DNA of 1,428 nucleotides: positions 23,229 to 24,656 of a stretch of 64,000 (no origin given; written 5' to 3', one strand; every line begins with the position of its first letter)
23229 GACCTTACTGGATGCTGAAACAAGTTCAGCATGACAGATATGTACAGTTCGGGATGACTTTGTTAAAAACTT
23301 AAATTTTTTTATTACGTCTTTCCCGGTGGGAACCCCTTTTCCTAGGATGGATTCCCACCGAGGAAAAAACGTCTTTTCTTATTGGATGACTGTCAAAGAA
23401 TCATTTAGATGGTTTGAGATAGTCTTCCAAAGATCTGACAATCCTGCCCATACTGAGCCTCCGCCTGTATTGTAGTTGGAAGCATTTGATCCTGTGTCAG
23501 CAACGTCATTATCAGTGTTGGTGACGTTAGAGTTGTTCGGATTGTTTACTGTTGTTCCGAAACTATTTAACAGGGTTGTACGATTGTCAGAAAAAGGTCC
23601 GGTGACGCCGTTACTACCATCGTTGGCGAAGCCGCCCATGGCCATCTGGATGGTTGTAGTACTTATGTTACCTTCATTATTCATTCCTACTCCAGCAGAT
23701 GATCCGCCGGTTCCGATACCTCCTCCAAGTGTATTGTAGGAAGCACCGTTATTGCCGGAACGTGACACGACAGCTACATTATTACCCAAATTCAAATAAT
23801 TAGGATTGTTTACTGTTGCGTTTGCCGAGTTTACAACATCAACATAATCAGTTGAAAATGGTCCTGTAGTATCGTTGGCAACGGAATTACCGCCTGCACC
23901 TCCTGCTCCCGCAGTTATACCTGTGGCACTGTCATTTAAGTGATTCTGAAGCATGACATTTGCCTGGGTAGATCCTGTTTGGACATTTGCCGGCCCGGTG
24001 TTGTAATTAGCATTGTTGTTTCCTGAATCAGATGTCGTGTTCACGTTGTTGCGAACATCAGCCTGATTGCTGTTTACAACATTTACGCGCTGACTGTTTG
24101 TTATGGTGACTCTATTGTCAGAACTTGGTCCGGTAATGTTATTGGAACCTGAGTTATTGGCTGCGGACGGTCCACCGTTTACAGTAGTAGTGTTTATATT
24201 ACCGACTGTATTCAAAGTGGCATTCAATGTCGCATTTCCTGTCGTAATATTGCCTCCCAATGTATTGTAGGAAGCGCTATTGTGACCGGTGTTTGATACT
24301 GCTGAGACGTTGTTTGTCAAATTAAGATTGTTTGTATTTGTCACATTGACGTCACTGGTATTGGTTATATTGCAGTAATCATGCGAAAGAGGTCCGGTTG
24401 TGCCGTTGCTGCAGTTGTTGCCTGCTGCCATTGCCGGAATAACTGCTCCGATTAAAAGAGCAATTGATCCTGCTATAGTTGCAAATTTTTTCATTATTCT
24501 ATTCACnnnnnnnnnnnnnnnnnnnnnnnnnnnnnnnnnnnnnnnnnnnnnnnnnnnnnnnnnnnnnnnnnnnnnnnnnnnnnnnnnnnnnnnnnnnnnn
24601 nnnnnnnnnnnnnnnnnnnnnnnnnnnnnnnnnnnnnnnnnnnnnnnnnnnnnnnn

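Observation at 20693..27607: Tandem cluster of three paralogous Asn/Thr/Gly-rich repeat secreted proteins with solenoid-like periodic repeats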

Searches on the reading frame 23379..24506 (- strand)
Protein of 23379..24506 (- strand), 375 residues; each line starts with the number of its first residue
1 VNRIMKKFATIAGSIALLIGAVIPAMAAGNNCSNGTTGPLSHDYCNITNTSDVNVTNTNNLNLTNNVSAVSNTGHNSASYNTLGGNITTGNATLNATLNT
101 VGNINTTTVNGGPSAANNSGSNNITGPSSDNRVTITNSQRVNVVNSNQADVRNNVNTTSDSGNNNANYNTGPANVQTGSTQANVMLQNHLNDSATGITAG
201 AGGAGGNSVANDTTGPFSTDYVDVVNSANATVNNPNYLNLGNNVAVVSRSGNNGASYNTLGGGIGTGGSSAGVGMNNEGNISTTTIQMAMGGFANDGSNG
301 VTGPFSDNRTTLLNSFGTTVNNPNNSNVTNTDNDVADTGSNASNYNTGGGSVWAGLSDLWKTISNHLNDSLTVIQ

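Call 3: search_protein_families(library=pfam, proteins=[window:23379-24506:-], max_evalue=1)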
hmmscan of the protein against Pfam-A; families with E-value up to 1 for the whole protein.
window:23379-24506:- (375 aa): 0 families

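Call 4: search_protein_families(library=ncbifam, proteins=[window:23379-24506:-], max_evalue=1)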
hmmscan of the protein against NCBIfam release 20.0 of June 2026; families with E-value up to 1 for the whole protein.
window:23379-24506:- (375 aa): 0 families

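Call 8: find_homologous_proteins(query=window:23379-24506:-)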
Query window:23379-24506:- (375 aa): 112 proteins with E <= 0.001 among 8000 candidates.
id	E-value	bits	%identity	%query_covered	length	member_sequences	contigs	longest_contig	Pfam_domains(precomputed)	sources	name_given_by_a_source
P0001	3.7e-198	676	92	99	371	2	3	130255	-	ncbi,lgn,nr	ncbi:hypothetical protein M1271_05160 [Patescibacteria group bacterium]|nr:hypothetical protein [Pat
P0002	4.3e-137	475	70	99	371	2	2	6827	-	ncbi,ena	-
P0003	1.4e-132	460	67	99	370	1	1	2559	-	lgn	-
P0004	1.0e-130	454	66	99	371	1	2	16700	-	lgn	-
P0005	2.2e-129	450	66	99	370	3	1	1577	-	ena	-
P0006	4.8e-128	446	67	99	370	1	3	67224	-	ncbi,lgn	-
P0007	7.9e-125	435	64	99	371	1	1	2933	-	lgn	-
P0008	2.3e-124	434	65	99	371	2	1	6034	-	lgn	-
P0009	6.8e-124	432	65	100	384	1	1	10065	-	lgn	-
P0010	5.1e-123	429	63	99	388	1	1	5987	-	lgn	-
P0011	5.9e-123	429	65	99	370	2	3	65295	-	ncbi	-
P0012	1.3e-119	418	62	99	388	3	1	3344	-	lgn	-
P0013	2.6e-119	417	61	99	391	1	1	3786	-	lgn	-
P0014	2.1e-113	397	61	99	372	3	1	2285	-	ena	-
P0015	7.3e-112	392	55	99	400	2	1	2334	-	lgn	-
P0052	2.5e-85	305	50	98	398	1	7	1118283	-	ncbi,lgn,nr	ncbi:hypothetical protein HYW55_03620 [Candidatus Gottesmanbacteria bacterium]|nr:hypothetical prote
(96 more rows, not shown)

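Call 9: search_solved_structures(query=window:23379-24506:-, max_evalue=10)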
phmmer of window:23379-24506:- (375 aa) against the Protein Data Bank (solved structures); distinct sequences matched with E-value up to 10: 8.
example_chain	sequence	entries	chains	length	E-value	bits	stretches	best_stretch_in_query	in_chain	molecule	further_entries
3vbn_A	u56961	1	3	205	0.062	16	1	223-308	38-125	Galactoside O-acetyltransferase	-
3vbp_A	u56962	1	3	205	0.11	15.2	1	223-307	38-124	Galactoside O-acetyltransferase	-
3vbi_A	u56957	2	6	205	0.13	15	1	223-307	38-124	Galactoside O-acetyltransferase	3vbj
3vbk_A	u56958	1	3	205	0.3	13.8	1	223-307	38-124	Galactoside O-acetyltransferase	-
3vbm_A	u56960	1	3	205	0.3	13.7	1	223-307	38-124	Galactoside O-acetyltransferase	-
3vbl_A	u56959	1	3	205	0.45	13.2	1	223-304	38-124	Galactoside O-acetyltransferase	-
9e8d_H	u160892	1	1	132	0.95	12.1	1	200-238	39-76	Heavy-chain of scFv clone 1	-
9jdr_A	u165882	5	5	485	3.3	10.3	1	313-355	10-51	Auxin transporter protein 1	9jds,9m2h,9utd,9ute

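Call 19: predict_structure(alignment_id=A1)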
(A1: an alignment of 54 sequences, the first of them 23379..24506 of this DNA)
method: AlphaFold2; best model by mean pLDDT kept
length: 375 residues; sequences in the alignment: 54
mean_pLDDT: 80.6   pTM: 0.68
mean pLDDT of the five models: 80.6, 69.6, 53.4, 44.3, 32.3
residues with pLDDT >= 90: 104; 70-90: 202; 50-70: 40; < 50: 29
segments of 3 or more residues with pLDDT < 50: 1-26
pLDDT, mean of each block of 10 residues (from residue 1): 37 39 50 84 86 89 92 83 72 89 84 66 85 86 93 93 78 81 92 82 70 85 86 93 92 73 83 92 79 71 85 86 93 87 68 87 91 83
secondary structure, 60 per line:
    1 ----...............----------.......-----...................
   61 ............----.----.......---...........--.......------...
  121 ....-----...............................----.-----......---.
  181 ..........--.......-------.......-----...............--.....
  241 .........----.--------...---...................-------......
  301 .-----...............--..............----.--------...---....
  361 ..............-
elements in order: H5-19 E30-36 E42-72 E82-88 E92-102 E105-111 E118-124 E130-160 E171-176 E180-190 E193-199 E207-213 E219-233 E236-249 E263-265 E269-287 E295-301 E307-321 E324-337 E351-353 E357-374

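Call 21: find_encoding_contigs(protein=P0052, flank=10000, max_places=2)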
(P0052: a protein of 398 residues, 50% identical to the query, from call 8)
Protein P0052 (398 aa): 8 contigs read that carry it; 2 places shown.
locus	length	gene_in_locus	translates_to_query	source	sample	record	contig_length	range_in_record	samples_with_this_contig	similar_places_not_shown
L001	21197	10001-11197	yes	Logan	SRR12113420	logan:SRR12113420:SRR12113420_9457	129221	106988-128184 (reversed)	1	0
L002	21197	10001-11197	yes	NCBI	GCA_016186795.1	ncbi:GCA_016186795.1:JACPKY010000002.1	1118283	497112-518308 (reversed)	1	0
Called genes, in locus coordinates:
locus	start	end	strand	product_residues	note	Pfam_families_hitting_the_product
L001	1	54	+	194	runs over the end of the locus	PF01300:Sua5_yciO_yrdC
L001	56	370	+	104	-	PF00814:TsaD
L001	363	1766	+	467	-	PF00082:Peptidase_S8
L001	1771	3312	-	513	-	-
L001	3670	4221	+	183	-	-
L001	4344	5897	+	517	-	-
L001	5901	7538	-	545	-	-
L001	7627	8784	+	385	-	-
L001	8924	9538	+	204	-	-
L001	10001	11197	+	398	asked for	-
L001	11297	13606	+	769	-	-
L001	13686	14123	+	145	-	-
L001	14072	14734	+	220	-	PF04203:Sortase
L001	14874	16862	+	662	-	-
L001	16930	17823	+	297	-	PF00188:CAP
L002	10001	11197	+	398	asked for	-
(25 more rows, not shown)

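Call 22: find_encoding_contigs(protein=P0001, flank=10000, max_places=2)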
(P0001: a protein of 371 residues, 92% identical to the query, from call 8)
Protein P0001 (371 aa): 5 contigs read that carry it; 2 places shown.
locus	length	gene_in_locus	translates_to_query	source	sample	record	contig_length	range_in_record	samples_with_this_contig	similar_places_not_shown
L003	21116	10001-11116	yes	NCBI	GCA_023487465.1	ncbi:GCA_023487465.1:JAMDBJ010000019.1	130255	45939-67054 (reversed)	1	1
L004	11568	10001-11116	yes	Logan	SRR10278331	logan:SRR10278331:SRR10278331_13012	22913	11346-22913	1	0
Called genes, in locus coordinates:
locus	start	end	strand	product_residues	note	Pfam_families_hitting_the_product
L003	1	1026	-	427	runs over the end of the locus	PF02885:Glycos_trans_3N, PF00591:Glycos_transf_3, PF07831:PYNP_C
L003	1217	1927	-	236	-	PF04203:Sortase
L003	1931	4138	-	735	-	-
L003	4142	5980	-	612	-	PF01411:tRNA-synt_2c, PF07973:tRNA_SAD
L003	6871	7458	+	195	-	-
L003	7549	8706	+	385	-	-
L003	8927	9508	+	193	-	-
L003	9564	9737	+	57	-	PF10055:DUF2292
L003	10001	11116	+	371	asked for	-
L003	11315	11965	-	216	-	-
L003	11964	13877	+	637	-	-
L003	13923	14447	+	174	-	-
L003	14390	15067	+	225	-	PF04203:Sortase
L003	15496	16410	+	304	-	PF00696:AA_kinase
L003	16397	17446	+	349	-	PF00742:Homoserine_dh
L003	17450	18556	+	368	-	PF01118:Semialdhyde_dh, PF02774:Semialdhyde_dhC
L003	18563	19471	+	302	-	PF00288:GHMP_kinases_N, PF08544:GHMP_kinases_C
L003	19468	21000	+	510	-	PF14821:Thr_synth_N, PF00291:PALP, PF24857:THR4_C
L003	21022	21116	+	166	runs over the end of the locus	-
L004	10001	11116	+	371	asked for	-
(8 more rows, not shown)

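Call 24: find_related_loci(query=A1, collection=genome_contigs, flank=10000)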
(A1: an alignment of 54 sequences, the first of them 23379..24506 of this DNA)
Query A1 (375 aa) in genome_contigs; peptide patterns used: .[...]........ (x = any residue, [..] = any of these).
24 stretches matched a pattern; 13 encode a relative of the query (tblastn E <= 1e-3); 13 distinct loci.
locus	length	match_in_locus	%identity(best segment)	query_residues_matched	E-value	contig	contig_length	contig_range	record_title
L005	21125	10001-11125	92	1-375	0e+0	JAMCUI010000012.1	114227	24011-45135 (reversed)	MAG: Patescibacteria group bacterium isolate FK_Sedi_A_Bin.134 NODE_201_length_114227_cov_16.5394, whole genome shotgun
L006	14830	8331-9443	61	5-375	7e-110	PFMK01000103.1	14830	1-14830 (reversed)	MAG: Candidatus Gottesmanbacteria bacterium CG_4_10_14_0_8_um_filter_37_24 CG_4_10_14_0.8_um_filter_scaffold_2279_c, who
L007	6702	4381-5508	51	1-375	4e-98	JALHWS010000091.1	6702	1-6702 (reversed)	MAG: Candidatus Microgenomates bacterium isolate PFL108 seq_2200385, whole genome shotgun sequence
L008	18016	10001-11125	49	1-374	5e-94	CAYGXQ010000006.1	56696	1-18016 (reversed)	MAG TPA_asm: uncultured Gammaproteobacteria bacterium isolate ERP119294_co1_458 genome assembly, contig: NODE_544_length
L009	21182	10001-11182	50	4-371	5e-90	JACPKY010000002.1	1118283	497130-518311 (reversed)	MAG: Candidatus Gottesmanbacteria bacterium isolate NC_groundwater_507_Ag_S-0.1um_40_14 S35_SO-1_scaffold_146377, whole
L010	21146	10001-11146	51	8-374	1e-88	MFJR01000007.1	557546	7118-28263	MAG: Candidatus Gottesmanbacteria bacterium RIFCSPLOWO2_01_FULL_39_12b rifcsplowo2_01_scaffold_21, whole genome shotgun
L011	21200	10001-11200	48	3-374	1e-87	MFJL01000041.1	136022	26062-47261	MAG: Candidatus Gottesmanbacteria bacterium RIFCSPHIGHO2_02_FULL_39_11 rifcsphigho2_02_scaffold_80, whole genome shotgun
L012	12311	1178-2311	48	30-375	7e-85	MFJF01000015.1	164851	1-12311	MAG: Candidatus Gottesmanbacteria bacterium RIFCSPHIGHO2_01_FULL_40_15 rifcsphigho2_01_scaffold_256, whole genome shotgu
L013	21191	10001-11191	49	5-375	3e-79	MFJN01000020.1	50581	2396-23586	MAG: Candidatus Gottesmanbacteria bacterium RIFCSPHIGHO2_02_FULL_40_13 rifcsphigho2_02_scaffold_2145, whole genome shotg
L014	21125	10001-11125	47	30-374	3e-72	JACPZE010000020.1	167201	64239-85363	MAG: Candidatus Gottesmanbacteria bacterium isolate NC_groundwater_881_Pr1_S2p5_36_20 Montesol18_S2p5_coassembly_scaffol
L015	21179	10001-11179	49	4-375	9e-81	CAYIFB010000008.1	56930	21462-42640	MAG TPA_asm: uncultured Gammaproteobacteria bacterium isolate ERP119705_co19_135 genome assembly, contig: NODE_284_lengt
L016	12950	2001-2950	36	32-368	3e-15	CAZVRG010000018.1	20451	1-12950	MAG TPA_asm: uncultured Candidatus Saccharibacteria bacterium isolate SRP178908_co1_39 genome assembly, contig: NODE_164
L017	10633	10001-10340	40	62-187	3e-7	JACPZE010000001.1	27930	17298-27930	MAG: Candidatus Gottesmanbacteria bacterium isolate NC_groundwater_881_Pr1_S2p5_36_20 Montesol18_S2p5_coassembly_scaffol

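Call 25: search_solved_structures(query=A1, max_evalue=10, show_alignments=2)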
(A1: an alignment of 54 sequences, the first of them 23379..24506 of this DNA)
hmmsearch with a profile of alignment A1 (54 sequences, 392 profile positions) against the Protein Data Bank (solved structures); distinct sequences matched with E-value up to 10: 0.

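Call 33: fold_search(model_id=the predicted structure, library=pdb)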
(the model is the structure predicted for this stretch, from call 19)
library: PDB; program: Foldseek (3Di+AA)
matches with E <= 10: 63; with E <= 0.001: 0
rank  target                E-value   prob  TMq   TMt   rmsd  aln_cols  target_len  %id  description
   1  8c50_A                6.4e-02  0.01  0.05  0.06  42.8       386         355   11  Pontibacter korlensis curli subunit CsgA (released 2023-06-28)
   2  9u4u_A                2.1e-01  0.02  0.07  0.13  38.6       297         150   11  Structure of the functional amyloid FapC from Pseudomonas sp.UK4 (released 2025-08-06)
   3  8egr_A                5.0e-01  0.01  0.05  0.04  43.5       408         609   13  Upper tail structure of Staphylococcus phage Andhra (released 2022-12-14)
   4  3zpp                  5.3e-01  0.00  0.05  0.05  38.0       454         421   10  Structure of the Streptococcus pneumoniae surface protein and adhesin PfbA (released 2013-05-29)
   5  5awf_E                5.5e-01  0.01  0.08  0.08  37.2       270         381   11  Crystal structure of SufB-SufC-SufD complex from Escherichia coli (released 2015-11-11)
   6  5uyt_B                5.5e-01  0.01  0.06  0.06  41.9       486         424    9  Crystal structure of ice binding protein from an Antarctic bacterium Flavobacteriaceae (released 2017-10-25)
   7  2zu0_A                6.1e-01  0.01  0.07  0.06  35.2       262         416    9  Crystal structure of SufC-SufD complex involved in the iron-sulfur cluster biosynthesis (released 2009-03-10)
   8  1vh4_B                6.4e-01  0.01  0.08  0.08  35.4       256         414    8  Crystal structure of a stabilizer of iron transporter (released 2003-12-30)
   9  6n2b_A                7.1e-01  0.00  0.05  0.05  41.4       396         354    8  The Crystal Structure of Caldicellulosiruptor kristjanssonii Tapirin C-terminal domain (released 2018-12-19)
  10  5awg_A                9.2e-01  0.01  0.07  0.07  35.4       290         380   10  Crystal structure of Hg-bound SufB-SufC-SufD complex from Escherichia coli (released 2015-11-11)
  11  5awf_A                1.0e+00  0.01  0.09  0.08  36.4       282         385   10  Crystal structure of SufB-SufC-SufD complex from Escherichia coli (released 2015-11-11)
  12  2zu0_B                1.3e+00  0.01  0.08  0.08  36.4       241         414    7  Crystal structure of SufC-SufD complex involved in the iron-sulfur cluster biosynthesis (released 2009-03-10)
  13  1vh4_A                1.4e+00  0.01  0.07  0.07  37.1       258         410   10  Crystal structure of a stabilizer of iron transporter (released 2003-12-30)
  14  4phb                  1.8e+00  0.00  0.04  0.06  38.8       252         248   10  Structure of the polysaccharide lyase-like protein Cthe_2159 from C. thermocellum, Gadolinium derivative (released 2014-08-27)
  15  4z05_A                1.9e+00  0.00  0.04  0.07  37.6       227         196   10  C. bescii Family 3 pectate lyase mutant E84A (released 2015-12-23)
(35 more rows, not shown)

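Call 54: search_protein_families(library=pfam, proteins=[L003:7549-8706:+, L009:7630-8787:+, L013:7457-8575:+, L014:7508-8650:+, L015:7641-8708:+], max_evalue=10)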
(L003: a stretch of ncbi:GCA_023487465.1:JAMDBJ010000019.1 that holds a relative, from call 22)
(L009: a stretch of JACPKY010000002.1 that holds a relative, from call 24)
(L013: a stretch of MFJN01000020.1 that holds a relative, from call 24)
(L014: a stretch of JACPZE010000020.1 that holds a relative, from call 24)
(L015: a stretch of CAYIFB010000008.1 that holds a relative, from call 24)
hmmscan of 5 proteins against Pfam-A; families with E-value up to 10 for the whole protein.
L003:7549-8706:+ (385 aa): 0 families

L009:7630-8787:+ (385 aa): 0 families

L013:7457-8575:+ (373 aa): 2 families
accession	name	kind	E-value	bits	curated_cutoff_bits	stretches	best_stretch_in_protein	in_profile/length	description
PF13231.12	PMT_2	-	1.2e-10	42.3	26.1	2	84-227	4-152/160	Dolichyl-phosphate-mannose-protein mannosyltransferase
PF06127.16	Mpo1-like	-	6.6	7.4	24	1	280-343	43-86/95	2-hydroxy-palmitic acid dioxygenase Mpo1-like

L014:7508-8650:+ (381 aa): 0 families

L015:7641-8708:+ (356 aa): 0 families

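Call 62: search_protein_representatives(alignment_id=A1)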
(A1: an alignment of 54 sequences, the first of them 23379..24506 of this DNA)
Query: 54 sequences, 392 profile positions. Proteins with E-value up to 0.001 (for the whole library): 2865; up to 1e-10: 1518; up to 1e-30: 285. The best 150 are listed.
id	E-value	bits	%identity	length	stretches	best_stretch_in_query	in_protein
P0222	2.4e-195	665.8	-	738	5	3-288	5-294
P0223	2.8e-153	527.3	-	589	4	29-309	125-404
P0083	4.4e-148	510.2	-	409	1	1-391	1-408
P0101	5.7e-140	483.4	-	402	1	2-391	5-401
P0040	3.2e-137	474.4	-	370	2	1-320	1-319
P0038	6.4e-136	470.1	-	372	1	1-390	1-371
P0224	6.7e-135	466.8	-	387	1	2-391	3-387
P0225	1.5e-120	419.5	-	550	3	28-306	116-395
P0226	5.3e-119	414.4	-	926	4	27-315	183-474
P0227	1.2e-117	409.9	-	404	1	2-390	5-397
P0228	6.4e-104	364.8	-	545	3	81-289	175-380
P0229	5.3e-100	351.9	-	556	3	27-282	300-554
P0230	8.8e-100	351.1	-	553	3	12-283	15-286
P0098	1.4e-96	340.6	-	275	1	1-252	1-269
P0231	4.6e-96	338.9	-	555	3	26-285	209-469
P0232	8.3e-90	318.3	-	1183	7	17-258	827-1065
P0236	5.1e-77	276.2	-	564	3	20-254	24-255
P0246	1.3e-67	245.3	-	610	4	28-255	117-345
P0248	2.9e-66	240.8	-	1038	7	111-273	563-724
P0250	2.0e-62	228.2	-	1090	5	21-212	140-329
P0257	2.4e-58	214.7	-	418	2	2-285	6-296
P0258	2.5e-58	214.7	-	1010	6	28-276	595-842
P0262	1.2e-55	205.8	-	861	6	7-196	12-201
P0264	2.1e-55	205.0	-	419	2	2-285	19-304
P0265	2.5e-55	204.8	-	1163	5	27-191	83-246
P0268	4.0e-54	200.8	-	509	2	3-258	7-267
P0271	4.4e-52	194.1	-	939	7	20-188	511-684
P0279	3.0e-50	188.0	-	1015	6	109-276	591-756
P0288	1.2e-48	182.8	-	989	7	15-188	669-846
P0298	1.1e-46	176.4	-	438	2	2-175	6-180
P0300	2.6e-46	175.1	-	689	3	28-194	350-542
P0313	7.6e-45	170.3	-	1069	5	27-197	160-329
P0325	4.1e-43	164.6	-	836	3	22-278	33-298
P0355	1.7e-39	152.6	-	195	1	17-192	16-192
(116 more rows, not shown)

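Call 63: list_cluster_members(proteins=[P0222, P0223, P0226, P0232, P0248, P0250, P0265, P0300, P0325, P0355])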
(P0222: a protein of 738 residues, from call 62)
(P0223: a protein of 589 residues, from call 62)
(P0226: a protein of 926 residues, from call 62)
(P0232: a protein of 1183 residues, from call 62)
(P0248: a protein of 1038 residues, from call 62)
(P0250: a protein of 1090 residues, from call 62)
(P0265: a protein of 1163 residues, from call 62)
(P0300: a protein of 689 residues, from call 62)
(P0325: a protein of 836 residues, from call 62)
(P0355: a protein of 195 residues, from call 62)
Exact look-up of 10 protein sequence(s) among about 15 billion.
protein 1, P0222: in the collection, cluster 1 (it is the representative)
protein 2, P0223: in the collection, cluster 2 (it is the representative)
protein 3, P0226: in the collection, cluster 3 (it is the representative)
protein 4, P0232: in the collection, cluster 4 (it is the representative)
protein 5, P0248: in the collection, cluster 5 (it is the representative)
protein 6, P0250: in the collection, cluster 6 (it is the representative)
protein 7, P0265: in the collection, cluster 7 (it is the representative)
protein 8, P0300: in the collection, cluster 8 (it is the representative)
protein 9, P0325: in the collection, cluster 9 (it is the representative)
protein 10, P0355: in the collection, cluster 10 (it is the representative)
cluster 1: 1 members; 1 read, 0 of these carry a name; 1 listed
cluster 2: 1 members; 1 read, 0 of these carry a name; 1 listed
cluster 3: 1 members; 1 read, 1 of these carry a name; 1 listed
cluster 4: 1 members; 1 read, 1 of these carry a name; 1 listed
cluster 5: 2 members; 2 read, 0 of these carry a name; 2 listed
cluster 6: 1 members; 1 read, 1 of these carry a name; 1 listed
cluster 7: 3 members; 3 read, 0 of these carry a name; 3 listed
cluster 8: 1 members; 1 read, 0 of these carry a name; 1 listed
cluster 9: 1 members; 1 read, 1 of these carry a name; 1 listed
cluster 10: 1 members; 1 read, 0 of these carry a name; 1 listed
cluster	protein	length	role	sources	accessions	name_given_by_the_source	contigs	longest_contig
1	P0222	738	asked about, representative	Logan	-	-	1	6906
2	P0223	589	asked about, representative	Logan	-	-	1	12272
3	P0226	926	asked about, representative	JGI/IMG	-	hypothetical protein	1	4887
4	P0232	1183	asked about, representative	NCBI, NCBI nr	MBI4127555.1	MAG: hypothetical protein HY459_00640 [Parcubacteria group bacterium] | hypothetical protein [Parcubacteria group bacterium]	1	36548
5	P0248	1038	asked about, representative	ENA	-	-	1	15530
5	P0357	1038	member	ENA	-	-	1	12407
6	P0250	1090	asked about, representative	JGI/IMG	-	hypothetical protein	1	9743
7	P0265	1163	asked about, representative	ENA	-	-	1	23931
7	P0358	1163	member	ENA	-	-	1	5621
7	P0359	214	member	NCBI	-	-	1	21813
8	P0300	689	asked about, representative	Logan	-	-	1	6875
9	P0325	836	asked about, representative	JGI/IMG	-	hypothetical protein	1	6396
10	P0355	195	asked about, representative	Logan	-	-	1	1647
